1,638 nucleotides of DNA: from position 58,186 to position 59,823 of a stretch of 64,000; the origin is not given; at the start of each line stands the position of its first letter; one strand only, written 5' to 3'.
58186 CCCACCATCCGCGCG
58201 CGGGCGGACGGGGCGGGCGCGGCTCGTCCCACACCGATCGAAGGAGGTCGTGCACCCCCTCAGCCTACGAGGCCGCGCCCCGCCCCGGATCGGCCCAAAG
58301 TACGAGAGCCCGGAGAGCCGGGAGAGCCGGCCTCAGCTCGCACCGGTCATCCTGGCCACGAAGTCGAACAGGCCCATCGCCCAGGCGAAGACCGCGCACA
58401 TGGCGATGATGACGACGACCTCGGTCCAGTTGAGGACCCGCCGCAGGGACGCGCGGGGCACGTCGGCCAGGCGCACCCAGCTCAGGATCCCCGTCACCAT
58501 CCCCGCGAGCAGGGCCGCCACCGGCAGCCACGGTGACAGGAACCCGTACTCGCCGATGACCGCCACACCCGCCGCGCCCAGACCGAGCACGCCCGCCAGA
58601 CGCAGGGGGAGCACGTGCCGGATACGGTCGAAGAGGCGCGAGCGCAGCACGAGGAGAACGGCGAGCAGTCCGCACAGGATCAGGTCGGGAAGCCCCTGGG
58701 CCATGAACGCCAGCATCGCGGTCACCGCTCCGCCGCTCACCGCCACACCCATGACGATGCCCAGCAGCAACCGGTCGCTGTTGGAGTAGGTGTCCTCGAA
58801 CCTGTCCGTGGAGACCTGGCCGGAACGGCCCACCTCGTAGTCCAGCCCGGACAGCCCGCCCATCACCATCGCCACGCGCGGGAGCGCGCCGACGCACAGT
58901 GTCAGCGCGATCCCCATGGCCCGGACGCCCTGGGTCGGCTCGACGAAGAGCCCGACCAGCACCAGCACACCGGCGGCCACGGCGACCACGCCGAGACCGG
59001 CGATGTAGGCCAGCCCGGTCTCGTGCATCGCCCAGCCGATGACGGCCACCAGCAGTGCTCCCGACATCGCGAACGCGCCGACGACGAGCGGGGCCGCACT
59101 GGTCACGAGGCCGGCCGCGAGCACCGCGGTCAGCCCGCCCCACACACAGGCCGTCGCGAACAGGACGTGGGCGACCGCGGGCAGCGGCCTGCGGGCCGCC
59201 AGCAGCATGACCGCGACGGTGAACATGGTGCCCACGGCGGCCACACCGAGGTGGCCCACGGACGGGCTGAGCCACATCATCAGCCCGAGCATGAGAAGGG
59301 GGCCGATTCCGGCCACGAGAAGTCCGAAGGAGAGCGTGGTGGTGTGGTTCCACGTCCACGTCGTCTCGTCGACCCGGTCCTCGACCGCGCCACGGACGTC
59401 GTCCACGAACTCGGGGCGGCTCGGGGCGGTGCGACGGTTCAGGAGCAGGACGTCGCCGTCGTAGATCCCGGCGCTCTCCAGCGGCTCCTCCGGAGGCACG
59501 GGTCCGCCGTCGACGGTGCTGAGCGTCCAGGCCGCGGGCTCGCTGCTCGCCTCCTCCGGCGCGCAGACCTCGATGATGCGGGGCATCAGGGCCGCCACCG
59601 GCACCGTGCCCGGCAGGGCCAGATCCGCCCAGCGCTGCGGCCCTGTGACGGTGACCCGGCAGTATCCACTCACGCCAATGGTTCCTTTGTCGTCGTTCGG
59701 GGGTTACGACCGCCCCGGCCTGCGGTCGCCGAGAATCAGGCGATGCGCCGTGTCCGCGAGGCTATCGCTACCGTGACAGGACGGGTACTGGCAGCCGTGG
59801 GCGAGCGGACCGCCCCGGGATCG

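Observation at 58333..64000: Start of a type VII (ESX-like) secretion locus: divergent eccD and eccC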

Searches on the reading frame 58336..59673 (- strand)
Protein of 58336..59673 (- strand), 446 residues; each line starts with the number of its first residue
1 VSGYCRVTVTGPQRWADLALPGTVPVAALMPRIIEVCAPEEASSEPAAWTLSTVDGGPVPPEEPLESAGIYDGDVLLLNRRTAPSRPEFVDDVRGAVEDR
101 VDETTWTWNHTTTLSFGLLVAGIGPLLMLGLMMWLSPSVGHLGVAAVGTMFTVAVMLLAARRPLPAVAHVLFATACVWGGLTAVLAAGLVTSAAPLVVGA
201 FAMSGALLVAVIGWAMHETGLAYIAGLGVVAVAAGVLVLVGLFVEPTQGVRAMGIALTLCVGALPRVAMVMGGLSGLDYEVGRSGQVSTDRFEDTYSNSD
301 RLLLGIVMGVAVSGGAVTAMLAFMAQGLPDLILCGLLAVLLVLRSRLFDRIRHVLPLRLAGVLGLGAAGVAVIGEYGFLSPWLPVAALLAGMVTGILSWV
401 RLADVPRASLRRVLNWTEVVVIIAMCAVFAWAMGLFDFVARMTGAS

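Call 7: search_protein_families(library=pfam, proteins=[window:58336-59673:-], max_evalue=0.01)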
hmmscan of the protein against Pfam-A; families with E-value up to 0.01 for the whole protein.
window:58336-59673:- (446 aa): 2 families
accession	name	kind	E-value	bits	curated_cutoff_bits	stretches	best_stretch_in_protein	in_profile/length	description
PF08817.16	YukD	-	7e-21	75.2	27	1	4-78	1-76/76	WXG100 protein secretion system (Wss), protein YukD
PF19053.6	EccD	-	1.6e-17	63.9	30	1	117-440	5-337/339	EccD-like transmembrane domain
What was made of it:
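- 59434..59664 (-): EccD N-terminal ubiquitin-like (YukD/EsaB-type) cytoplasmic domain, residues 4-80. Pfam PF08817 at residues 4-78, E 7e-21 (call 7).
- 58378..59346 (-): EccD membrane domain, 11 TM helices, residues ~110-432. Pfam PF19053 at residues 117-440 (call 7).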

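Call 8: search_protein_families(library=ncbifam, proteins=[window:58336-59673:-], max_evalue=0.01)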
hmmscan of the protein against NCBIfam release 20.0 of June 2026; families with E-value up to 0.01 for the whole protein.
window:58336-59673:- (446 aa): 1 family
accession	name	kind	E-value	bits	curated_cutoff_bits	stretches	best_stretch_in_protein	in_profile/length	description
TIGR03920.1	T7SS_EccD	equivalog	2.4e-33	115.7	94.95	1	7-439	1-453/455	type VII secretion integral membrane protein EccD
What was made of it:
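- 58333..59673 (-): eccD, 446 aa (stop codon included): type VII secretion integral membrane protein. TIGR03920 scores 115.7 bits against a cut-off of 94.95; Pfam YukD + EccD (calls 7, 8).
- On EccD (TIGR03920 / PF08817 + PF19053): 115.7 bits against 94.95, covering profile positions 1-453 of 455 (call 8).
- On T7SSb EssC: There is no FHA hit (calls 7, 8).
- Checked: NCBIfam TIGR03920 scores 115.7 bits against a cut-off of 94.95 (calls 7, 8).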

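Call 9: find_encoding_contigs(protein=window:58336-59673:-, flank=10000, max_places=4)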
Protein seq(446 aa) (446 aa): no gene with exactly this product is on record in the collection.

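Call 10: find_related_loci(query=window:58336-59673:-, collection=genome_contigs, flank=10000)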
Query window:58336-59673:- (446 aa) in genome_contigs; peptide patterns used: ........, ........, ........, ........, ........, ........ (x = any residue, [..] = any of these).
57 stretches matched a pattern; 5 encode a relative of the query (tblastn E <= 1e-3); 5 distinct loci.
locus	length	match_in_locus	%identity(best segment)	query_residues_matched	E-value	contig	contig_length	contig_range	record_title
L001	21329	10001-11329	82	1-443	0e+0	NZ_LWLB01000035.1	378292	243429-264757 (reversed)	Nocardiopsis sp. TSRI0078 scaffold7, whole genome shotgun sequence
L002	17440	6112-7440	80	1-443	0e+0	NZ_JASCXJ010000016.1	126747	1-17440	Nocardiopsis sp. ATB16-24 ATB16-24.00016, whole genome shotgun sequence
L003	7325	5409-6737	80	1-443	0e+0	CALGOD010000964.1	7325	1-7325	MAG TPA_asm: uncultured Nocardiopsis sp. isolate SRR6713628_bin.2_CONCOCT_v1.1_MAG genome assembly, contig: ERZ794970.31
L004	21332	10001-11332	83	1-444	0e+0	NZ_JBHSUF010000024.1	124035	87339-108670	Nocardiopsis tropica strain JCM 10877 GCM70026985_77, whole genome shotgun sequence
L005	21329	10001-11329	80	1-443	0e+0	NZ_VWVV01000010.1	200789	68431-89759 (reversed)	Nocardiopsis sp. FR4 contig010, whole genome shotgun sequence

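Call 13: search_protein_families(library=pfam, proteins=[L001:4336-5529:-, L001:3777-4142:-, L001:1050-3707:-, L001:1-477:-, L001:11614-12987:+, L001:13181-13645:-], max_evalue=0.001)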
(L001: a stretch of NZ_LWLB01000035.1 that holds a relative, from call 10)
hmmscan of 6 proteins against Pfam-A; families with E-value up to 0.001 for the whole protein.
L001:4336-5529:- (398 aa): 0 families

L001:3777-4142:- (122 aa): 0 families

L001:1050-3707:- (886 aa): 1 family
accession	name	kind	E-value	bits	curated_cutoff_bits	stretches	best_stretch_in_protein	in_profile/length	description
PF23275.1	TPR_23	-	8.2e-15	55.7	27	1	317-490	50-234/234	ESX-1 secretion-associated protein EspA-like, TPR repeats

L001:1-477:- (159 aa): 0 families

L001:11614-12987:+ (458 aa): 2 families
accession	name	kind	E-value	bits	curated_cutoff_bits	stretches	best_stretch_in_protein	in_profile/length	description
PF13360.13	PQQ_2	-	4.4e-08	33.5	27.6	1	97-265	5-146/233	Outer membrane protein assembly factor BamB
PF01011.28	PQQ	-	0.0001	21.6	26.7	0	65-114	28-86/595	Glucose/ethanol/alcohol dehydrogenase, beta-propeller domain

L001:13181-13645:- (155 aa): 1 family
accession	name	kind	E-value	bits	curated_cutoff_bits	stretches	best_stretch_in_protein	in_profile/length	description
PF09579.15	Spore_YtfJ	-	1.4e-06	28.9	25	1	48-109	4-66/81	Sporulation protein YtfJ (Spore_YtfJ)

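Call 16: search_protein_families(library=ncbifam, proteins=[L001:4336-5529:-, L001:3777-4142:-, L001:1050-3707:-, L002:165-488:-, L004:5168-5503:-, L004:2-1216:-, L001:11614-12987:+, L001:13693-14463:+], max_evalue=1)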
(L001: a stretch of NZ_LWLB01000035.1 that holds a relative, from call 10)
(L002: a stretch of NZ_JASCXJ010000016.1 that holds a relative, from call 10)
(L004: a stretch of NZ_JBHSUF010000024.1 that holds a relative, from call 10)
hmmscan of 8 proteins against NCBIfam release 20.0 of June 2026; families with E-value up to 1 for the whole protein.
L001:4336-5529:- (398 aa): 1 family
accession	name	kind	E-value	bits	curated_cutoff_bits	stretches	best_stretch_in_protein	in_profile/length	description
NF053532.1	lipo_SCO4651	subfamily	0.15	11.7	65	0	4-32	4-32/277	SCO4651 family lipoprotein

L001:3777-4142:- (122 aa): 0 families

L001:1050-3707:- (886 aa): 0 families

L002:165-488:- (108 aa): 0 families

L004:5168-5503:- (112 aa): 0 families

L004:2-1216:- (405 aa): 5 families
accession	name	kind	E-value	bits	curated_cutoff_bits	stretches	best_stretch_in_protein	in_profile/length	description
TIGR03300.1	assembly_YfgL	equivalog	4.2e-05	22.4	285.2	1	115-206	115-204/377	outer membrane protein assembly factor BamB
NF008351.0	PRK11138.1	equivalog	0.0018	16.8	423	1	117-170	132-185/394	outer membrane protein assembly factor BamB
NF050114.1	Rv3212_fam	equivalog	0.039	13.2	150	1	79-132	49-98/393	Rv3212 family protein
NF041516.1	PA2928_fam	subfamily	0.04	13.3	70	0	118-165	72-121/376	PA2928 family protein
TIGR03075.1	PQQ_enz_alc_DH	subfamily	0.27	9.8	480.05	0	113-137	128-152/530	PQQ-dependent dehydrogenase, methanol/ethanol family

L001:11614-12987:+ (458 aa): 4 families
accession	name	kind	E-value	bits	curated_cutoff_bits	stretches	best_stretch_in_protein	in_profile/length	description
TIGR03300.1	assembly_YfgL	equivalog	1.2e-08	34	285.2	1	24-203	4-173/377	outer membrane protein assembly factor BamB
NF050114.1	Rv3212_fam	equivalog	0.00024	20.5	150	1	45-112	32-98/393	Rv3212 family protein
NF008351.0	PRK11138.1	equivalog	0.0069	14.9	423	1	97-203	81-188/394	outer membrane protein assembly factor BamB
NF041516.1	PA2928_fam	subfamily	0.0072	15.7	70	1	100-155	319-372/376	PA2928 family protein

L001:13693-14463:+ (257 aa): 4 families
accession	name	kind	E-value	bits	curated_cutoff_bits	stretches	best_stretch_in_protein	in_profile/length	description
NF045774.1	cytochro_C551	exception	0.0098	15.8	118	1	58-89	3-34/110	cytochrome c551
NF053527.1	lipo_Cory_WKLS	subfamily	0.032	14.2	105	1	60-115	2-61/166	WKL family lipoprotein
NF058595.1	invert_tail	domain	0.076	13.4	37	1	60-90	58-88/113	lipo-invert putative C-terminal anchoring domain-containing protein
NF053532.1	lipo_SCO4651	subfamily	0.22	11.1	65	1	60-102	6-50/277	SCO4651 family lipoprotein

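Call 35: search_solved_structures(query=window:58336-59673:-, max_evalue=0.01)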
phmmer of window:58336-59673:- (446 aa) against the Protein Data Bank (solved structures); distinct sequences matched with E-value up to 0.01: 1.
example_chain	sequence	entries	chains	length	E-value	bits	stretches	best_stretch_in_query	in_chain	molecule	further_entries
7y5e_RN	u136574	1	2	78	0.0068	18.5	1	158-219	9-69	PsaR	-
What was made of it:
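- On EccD (TIGR03920 / PF08817 + PF19053): A sequence-only PDB search found nothing (call 35).
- Tried and rejected: A sequence-only PDB search with EccD found no EccD (call 35).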

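Call 69: find_homologous_proteins(query=window:58336-59673:-, max_evalue=0.00001)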
Query window:58336-59673:- (446 aa): 104 proteins with E <= 0.00001 among 8000 candidates.
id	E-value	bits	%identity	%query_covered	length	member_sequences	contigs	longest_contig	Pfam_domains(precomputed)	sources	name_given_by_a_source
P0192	7.6e-271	916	96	100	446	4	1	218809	PF19053.7,PF08817.17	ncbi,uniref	ncbi:type VII secretion integral membrane protein EccD [Nocardiopsis aegyptia]|uniref:type VII secre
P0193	1.6e-263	892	94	100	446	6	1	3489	PF19053.7,PF08817.17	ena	-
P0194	3.3e-233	792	83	99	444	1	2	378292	PF19053.7,PF08817.17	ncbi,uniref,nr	ncbi:type VII secretion integral membrane protein EccD [Nocardiopsis sp. TSRI0078]|uniref:type VII s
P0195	1.3e-231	787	82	100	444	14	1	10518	PF19053.7,PF08817.17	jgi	-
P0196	1.5e-231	787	82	99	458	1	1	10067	PF19053.7,PF08817.17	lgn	-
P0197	2.4e-228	776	81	99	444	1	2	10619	PF19053.7,PF08817.17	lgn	-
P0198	1.3e-226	771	79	100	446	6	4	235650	PF19053.7,PF08817.17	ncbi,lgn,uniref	ncbi:type VII secretion integral membrane protein EccD [Nocardiopsis alba]|uniref:type VII secretion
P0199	2.1e-225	767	80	99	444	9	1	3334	PF19053.7,PF08817.17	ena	-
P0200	3.1e-224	763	81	100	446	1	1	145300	PF19053.7,PF08817.17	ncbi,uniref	ncbi:type VII secretion integral membrane protein EccD [Nocardiopsis sp. NPDC049922]|uniref:type VII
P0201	4.5e-224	762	80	99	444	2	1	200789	PF19053.7,PF08817.17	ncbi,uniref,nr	ncbi:type VII secretion integral membrane protein EccD [Nocardiopsis sp. FR4]|uniref:type VII secret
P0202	1.5e-223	761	80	99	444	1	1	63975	PF19053.7,PF08817.17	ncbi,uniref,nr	ncbi:type VII secretion integral membrane protein EccD [Nocardiopsis halotolerans]|uniref:type VII s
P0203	2.2e-223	760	80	100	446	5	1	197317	PF19053.7,PF08817.17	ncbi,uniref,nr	ncbi:type VII secretion integral membrane protein EccD [Nocardiopsis sp. FIRDI 009]|uniref:type VII 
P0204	2.2e-223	760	80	99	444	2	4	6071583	PF19053.7,PF08817.17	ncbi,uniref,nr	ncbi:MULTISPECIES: type VII secretion integral membrane protein EccD [Nocardiopsis]|uniref:Type VII 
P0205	4.3e-220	749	78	99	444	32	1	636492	PF19053.7,PF08817.17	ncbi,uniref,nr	ncbi:type VII secretion integral membrane protein EccD [Nocardiopsis deserti]|uniref:type VII secret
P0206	1.2e-219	748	76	100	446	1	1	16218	PF19053.7,PF08817.17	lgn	-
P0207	7.9e-219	745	77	100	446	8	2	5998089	PF19053.7,PF08817.17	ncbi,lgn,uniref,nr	ncbi:type VII secretion integral membrane protein EccD [Nocardiopsis eucommiae]|uniref:Type VII secr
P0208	1.9e-216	737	76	99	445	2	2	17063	PF19053.7,PF08817.17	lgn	-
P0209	2.1e-215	734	76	100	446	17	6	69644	PF19053.7,PF08817.17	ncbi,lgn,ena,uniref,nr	ncbi:MAG TPA: type VII secretion integral membrane protein EccD [Nocardiopsis listeri]|uniref:type V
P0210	6.7e-213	726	75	99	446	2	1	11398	PF19053.7,PF08817.17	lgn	-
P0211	2.8e-212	723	76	100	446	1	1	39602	PF19053.7,PF08817.17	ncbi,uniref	ncbi:type VII secretion integral membrane protein EccD [Nocardiopsis sp. LOL_012]|uniref:type VII se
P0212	1.0e-211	722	75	100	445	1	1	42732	PF19053.7,PF08817.17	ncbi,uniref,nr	ncbi:type VII secretion integral membrane protein EccD [Nocardiopsis salina]|uniref:type VII secreti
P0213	3.1e-211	720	75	99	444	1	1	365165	PF19053.7,PF08817.17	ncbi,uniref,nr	ncbi:type VII secretion integral membrane protein EccD [Nocardiopsis quinghaiensis]|uniref:type VII 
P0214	1.5e-209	715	74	100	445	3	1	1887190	PF19053.7,PF08817.17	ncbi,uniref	ncbi:type VII secretion integral membrane protein EccD [Nocardiopsis alba]|uniref:type VII secretion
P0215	5.3e-207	706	75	100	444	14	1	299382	PF19053.7,PF08817.17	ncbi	ncbi:type VII secretion integral membrane protein EccD [Nocardiopsis flavescens]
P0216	6.1e-207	706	74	99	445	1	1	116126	PF19053.7,PF08817.17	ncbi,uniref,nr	ncbi:type VII secretion integral membrane protein EccD [Nocardiopsis xinjiangensis]|uniref:type VII 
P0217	6.6e-207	706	72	100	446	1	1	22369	PF19053.7,PF08817.17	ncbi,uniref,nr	ncbi:type VII secretion integral membrane protein EccD [Nocardiopsis sp. MG754419]|uniref:type VII s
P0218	2.1e-206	704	74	100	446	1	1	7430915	PF19053.7,PF08817.17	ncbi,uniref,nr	ncbi:type VII secretion integral membrane protein EccD [Nocardiopsis sp. Huas11]|uniref:type VII sec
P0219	2.5e-206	704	73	100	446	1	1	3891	PF19053.7,PF08817.17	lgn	-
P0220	7.3e-206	702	72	100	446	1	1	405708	PF19053.7,PF08817.17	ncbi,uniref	ncbi:type VII secretion integral membrane protein EccD [Nocardiopsis sp. NPDC058789]|uniref:type VII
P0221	1.1e-205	702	72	100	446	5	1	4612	PF19053.7,PF08817.17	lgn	-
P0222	2.3e-205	701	74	100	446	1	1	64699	PF19053.7,PF08817.17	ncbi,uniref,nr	ncbi:type VII secretion integral membrane protein EccD [Nocardiopsis sp. CNT312]|uniref:type VII sec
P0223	3.4e-205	700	71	100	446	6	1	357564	PF19053.7,PF08817.17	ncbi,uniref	ncbi:type VII secretion integral membrane protein EccD [Nocardiopsis alba]|uniref:type VII secretion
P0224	2.0e-204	698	71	100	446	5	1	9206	PF19053.7,PF08817.17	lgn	-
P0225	8.2e-204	696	72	100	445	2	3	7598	PF19053.7,PF08817.17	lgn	-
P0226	5.8e-203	693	73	99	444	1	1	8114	PF19053.7,PF08817.17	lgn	-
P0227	4.3e-202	690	71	100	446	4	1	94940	PF19053.7,PF08817.17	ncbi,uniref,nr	ncbi:type VII secretion integral membrane protein EccD [Nocardiopsis sp. L17-MgMaSL7]|uniref:type VI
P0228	8.4e-202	689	71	100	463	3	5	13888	PF19053.7,PF08817.17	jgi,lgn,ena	-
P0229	3.0e-199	681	69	100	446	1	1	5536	PF19053.7,PF08817.17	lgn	-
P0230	3.7e-199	680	71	100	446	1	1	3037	PF19053.7,PF08817.17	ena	-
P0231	1.4e-198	678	70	100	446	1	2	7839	PF19053.7,PF08817.17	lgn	-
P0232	1.0e-194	666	67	100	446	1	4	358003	PF19053.7,PF08817.17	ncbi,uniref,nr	ncbi:type VII secretion integral membrane protein EccD [Nocardiopsis alba]|uniref:type VII secretion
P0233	6.7e-193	660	69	100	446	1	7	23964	PF19053.7,PF08817.17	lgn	-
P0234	1.9e-191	655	69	100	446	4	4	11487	PF19053.7,PF08817.17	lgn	-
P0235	4.4e-188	644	67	100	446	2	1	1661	PF19053.7,PF08817.17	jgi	jgi:type VII secretion integral membrane protein EccD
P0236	6.5e-188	643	72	94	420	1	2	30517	PF19053.7,PF08817.17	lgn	-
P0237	3.6e-170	585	71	87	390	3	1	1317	PF19053.7,PF08817.17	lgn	-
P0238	1.8e-154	533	60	100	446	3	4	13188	PF19053.7,PF08817.17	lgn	-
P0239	3.1e-154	532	60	100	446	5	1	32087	PF19053.7,PF08817.17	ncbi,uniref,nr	ncbi:type VII secretion integral membrane protein EccD [Nocardiopsis chromatogenes]|uniref:type VII 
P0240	3.9e-152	525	59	100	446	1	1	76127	PF19053.7,PF08817.17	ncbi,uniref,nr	ncbi:type VII secretion integral membrane protein EccD [Nocardiopsis suaedae]|uniref:Type VII secret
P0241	1.0e-148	514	57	99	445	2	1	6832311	PF19053.7,PF08817.17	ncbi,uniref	ncbi:type VII secretion integral membrane protein EccD [Nocardiopsis sp. CNT-189]|uniref:type VII se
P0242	2.7e-146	506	56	99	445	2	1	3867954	PF19053.7,PF08817.17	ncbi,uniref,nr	ncbi:type VII secretion integral membrane protein EccD [Haloactinospora alba]|uniref:type VII secret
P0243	2.7e-146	506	57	99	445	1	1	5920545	PF19053.7,PF08817.17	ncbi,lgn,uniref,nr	ncbi:type VII secretion integral membrane protein EccD [Lipingzhangella halophila]|uniref:Type VII s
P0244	8.7e-146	504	56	98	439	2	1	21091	PF19053.7,PF08817.17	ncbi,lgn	ncbi:type VII secretion system ESX-4 subunit EccD4 [Nocardiopsis rhodophaea]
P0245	4.3e-145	502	56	98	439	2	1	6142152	PF19053.7,PF08817.17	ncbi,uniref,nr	ncbi:type VII secretion integral membrane protein EccD [Nocardiopsis gilva YIM 90087]|uniref:Type VI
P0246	5.0e-141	489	83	65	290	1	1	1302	PF19053.7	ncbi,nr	ncbi:type VII secretion integral membrane protein EccD, partial [Nocardiopsis tropica]|nr:type VII s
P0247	3.8e-138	479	71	72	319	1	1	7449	PF19053.7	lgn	-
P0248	1.6e-137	477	56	98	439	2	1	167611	PF19053.7,PF08817.17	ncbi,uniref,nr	ncbi:type VII secretion integral membrane protein EccD [Halostreptopolyspora alba]|uniref:Type VII s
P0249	3.8e-135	469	51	99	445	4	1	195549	PF19053.7,PF08817.17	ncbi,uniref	ncbi:type VII secretion integral membrane protein EccD [Nocardiopsis alba]|uniref:type VII secretion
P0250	8.5e-134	465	55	99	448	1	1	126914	PF19053.7,PF08817.17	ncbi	ncbi:hypothetical protein GCM10027570_50860 [Streptomonospora sediminis]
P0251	1.5e-132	461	52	99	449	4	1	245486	PF19053.7,PF08817.17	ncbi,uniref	ncbi:hypothetical protein GCM10023224_10900 [Streptomonospora halophila]|uniref:EccD-like transmembr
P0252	5.9e-132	459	51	99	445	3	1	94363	PF19053.7,PF08817.17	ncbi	ncbi:type VII secretion integral membrane protein EccD [Nocardiopsis nanhaiensis]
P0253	4.0e-129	449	51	99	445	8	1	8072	PF19053.7,PF08817.17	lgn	-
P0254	3.2e-128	446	53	99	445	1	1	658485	PF19053.7,PF08817.17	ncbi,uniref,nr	ncbi:type VII secretion integral membrane protein EccD [Lipingzhangella sp. LS1_29]|uniref:Type VII 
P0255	9.9e-128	445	51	98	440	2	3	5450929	PF19053.7,PF08817.17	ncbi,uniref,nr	ncbi:type VII secretion integral membrane protein EccD [Thermobifida halotolerans]|uniref:type VII s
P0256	1.2e-127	445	51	99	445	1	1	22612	PF19053.7,PF08817.17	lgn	-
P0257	5.1e-126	439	52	99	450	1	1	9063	PF19053.7,PF08817.17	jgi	jgi:type VII secretion integral membrane protein EccD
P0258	1.2e-125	438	50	99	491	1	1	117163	PF19053.7,PF08817.17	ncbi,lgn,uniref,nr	ncbi:type VII secretion integral membrane protein EccD [Nocardiopsis sp. HNM0947]|uniref:Type VII se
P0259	1.8e-125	437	49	99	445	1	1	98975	PF19053.7,PF08817.17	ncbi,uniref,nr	ncbi:type VII secretion integral membrane protein EccD [Nocardiopsis sp. B62]|uniref:type VII secret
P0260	1.1e-123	432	51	99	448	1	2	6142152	PF19053.7,PF08817.17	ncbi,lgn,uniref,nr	ncbi:type VII secretion integral membrane protein EccD [Nocardiopsis gilva YIM 90087]|uniref:Type VI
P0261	3.0e-122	427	51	99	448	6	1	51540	PF19053.7,PF08817.17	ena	-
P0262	3.1e-122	427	51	98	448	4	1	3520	PF19053.7,PF08817.17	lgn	-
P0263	3.5e-122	427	51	99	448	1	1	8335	PF19053.7,PF08817.17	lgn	-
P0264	1.2e-121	425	49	99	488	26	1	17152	PF19053.7,PF08817.17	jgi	-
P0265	8.4e-120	419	51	98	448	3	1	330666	PF19053.7,PF08817.17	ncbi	ncbi:type VII secretion integral membrane protein EccD [Nocardiopsis terrae]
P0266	1.0e-119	418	50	99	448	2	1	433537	PF19053.7,PF08817.17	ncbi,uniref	ncbi:type VII secretion integral membrane protein EccD [Nocardiopsis sp. NPDC006938]|uniref:type VII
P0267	1.5e-119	418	49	99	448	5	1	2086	PF19053.7,PF08817.17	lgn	-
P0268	7.6e-118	412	50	93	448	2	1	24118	PF19053.7,PF08817.17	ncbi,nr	ncbi:type VII secretion integral membrane protein EccD [Nocardiopsis sp. MG754419]|nr:type VII secre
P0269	9.4e-117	409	48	98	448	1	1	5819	PF19053.7,PF08817.17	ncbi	-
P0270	1.9e-116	408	48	99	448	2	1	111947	PF19053.7,PF08817.17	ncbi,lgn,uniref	ncbi:type VII secretion integral membrane protein EccD [Nocardiopsis eucommiae]|uniref:type VII secr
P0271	1.2e-114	402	48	99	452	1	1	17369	PF19053.7,PF08817.17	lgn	-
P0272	3.6e-113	397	47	99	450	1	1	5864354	PF19053.7,PF08817.17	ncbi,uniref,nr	ncbi:EsaB/YukD family protein [Spiractinospora alimapuensis]|uniref:EsaB/YukD family protein n=1 Tax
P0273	3.2e-112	394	49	93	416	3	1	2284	PF19053.7,PF08817.17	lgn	-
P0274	3.2e-110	387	54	85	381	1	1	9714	PF19053.7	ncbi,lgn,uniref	ncbi:type VII secretion integral membrane protein EccD [Allosalinactinospora lopnorensis]|uniref:typ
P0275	8.0e-108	379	48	93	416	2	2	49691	PF19053.7,PF08817.17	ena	-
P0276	3.0e-87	311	44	98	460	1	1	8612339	PF19053.7,PF08817.17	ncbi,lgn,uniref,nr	ncbi:type VII secretion integral membrane protein EccD [Actinomadura algeriensis]|uniref:Type VII se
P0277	8.2e-84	300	41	98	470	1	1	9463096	PF19053.7,PF08817.17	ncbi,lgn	ncbi:type VII secretion integral membrane protein EccD [Spirillospora sp. NBC_00431]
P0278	2.4e-64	236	51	60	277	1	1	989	PF19053.7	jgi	jgi:hypothetical protein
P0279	3.2e-58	216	42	28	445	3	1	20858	PF19053.7,PF08817.17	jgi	jgi:type VII secretion integral membrane protein EccD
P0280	6.2e-49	185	31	99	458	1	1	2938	PF19053.7,PF08817.17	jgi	jgi:type VII secretion integral membrane protein EccD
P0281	1.8e-13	68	43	7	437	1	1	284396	PF19053.7,PF08817.17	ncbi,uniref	ncbi:type VII secretion integral membrane protein EccD [Phytohabitans sp. LJ34]|uniref:type VII secr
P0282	2.2e-13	68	32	27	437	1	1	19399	PF19053.7,PF08817.17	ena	-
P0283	5.7e-13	67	32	27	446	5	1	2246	PF19053.7,PF08817.17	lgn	-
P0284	2.7e-12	64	32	13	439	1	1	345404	PF19053.7,PF08817.17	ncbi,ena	-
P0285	3.6e-12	64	34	26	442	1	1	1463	PF19053.7,PF08817.17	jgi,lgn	jgi:type VII secretion integral membrane protein EccD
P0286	8.7e-10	56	34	23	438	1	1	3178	PF19053.7,PF08817.17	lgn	-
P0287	1.1e-9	56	28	81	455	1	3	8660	PF19053.7,PF08817.17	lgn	-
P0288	1.9e-9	55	38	24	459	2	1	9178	PF19053.7,PF08817.17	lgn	-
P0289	5.3e-9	54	-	-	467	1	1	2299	PF19053.7,PF08817.17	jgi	jgi:type VII secretion integral membrane protein EccD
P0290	4.0e-8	51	34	28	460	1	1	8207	PF19053.7,PF08817.17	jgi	jgi:type VII secretion integral membrane protein EccD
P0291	1.1e-7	49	28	84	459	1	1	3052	PF19053.7,PF08817.17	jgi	jgi:type VII secretion integral membrane protein EccD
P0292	1.2e-7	49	35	25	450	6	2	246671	PF19053.7,PF08817.17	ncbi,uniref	ncbi:type VII secretion integral membrane protein EccD [Nocardioides caricicola]|uniref:Type VII sec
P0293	2.0e-6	45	32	23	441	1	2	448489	PF19053.7,PF08817.17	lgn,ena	-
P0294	2.3e-6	45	33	25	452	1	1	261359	PF19053.7,PF08817.17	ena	-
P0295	3.3e-6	44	37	22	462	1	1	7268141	PF19053.7,PF08817.17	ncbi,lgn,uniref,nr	ncbi:type VII secretion integral membrane protein EccD [Pseudonocardia parietis]|uniref:Type VII sec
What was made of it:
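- Closest known: ESX-4, the ancestral mycobacterial/actinobacterial T7SSa. Same: One source even names a Nocardiopsis homologue 'EccD4' (call 69).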
